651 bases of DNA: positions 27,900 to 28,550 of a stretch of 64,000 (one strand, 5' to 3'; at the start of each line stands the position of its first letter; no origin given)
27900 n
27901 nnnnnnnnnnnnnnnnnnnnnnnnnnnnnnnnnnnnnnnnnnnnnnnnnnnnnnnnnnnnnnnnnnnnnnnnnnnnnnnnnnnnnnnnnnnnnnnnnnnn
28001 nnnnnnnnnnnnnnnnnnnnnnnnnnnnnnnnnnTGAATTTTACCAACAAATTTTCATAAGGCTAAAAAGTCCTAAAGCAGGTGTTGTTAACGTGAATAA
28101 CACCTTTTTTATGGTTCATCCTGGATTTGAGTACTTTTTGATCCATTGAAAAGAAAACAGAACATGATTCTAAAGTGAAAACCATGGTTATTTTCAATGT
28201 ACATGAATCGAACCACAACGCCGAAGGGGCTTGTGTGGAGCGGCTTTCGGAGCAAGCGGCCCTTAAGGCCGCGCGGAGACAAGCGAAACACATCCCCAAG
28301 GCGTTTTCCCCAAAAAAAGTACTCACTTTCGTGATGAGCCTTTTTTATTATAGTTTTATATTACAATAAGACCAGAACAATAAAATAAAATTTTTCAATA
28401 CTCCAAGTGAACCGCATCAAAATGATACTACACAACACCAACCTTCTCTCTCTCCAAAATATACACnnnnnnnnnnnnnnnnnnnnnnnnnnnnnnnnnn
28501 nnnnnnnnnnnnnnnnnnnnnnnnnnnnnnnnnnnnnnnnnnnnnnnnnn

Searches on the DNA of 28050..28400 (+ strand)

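Call 37: search_dna_similar(query=window:28112-28342:+, collection=plasmids, mode=distant, max_evalue=0.01, max_rows=10)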
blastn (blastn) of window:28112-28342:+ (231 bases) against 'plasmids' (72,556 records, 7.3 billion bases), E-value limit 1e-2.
No match.

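Call 51: search_rna_families(source=window, start=28050, end=28400, threshold=evalue, max_evalue=1)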
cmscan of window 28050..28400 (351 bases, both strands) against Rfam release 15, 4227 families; matches with E-value up to 1: 0.
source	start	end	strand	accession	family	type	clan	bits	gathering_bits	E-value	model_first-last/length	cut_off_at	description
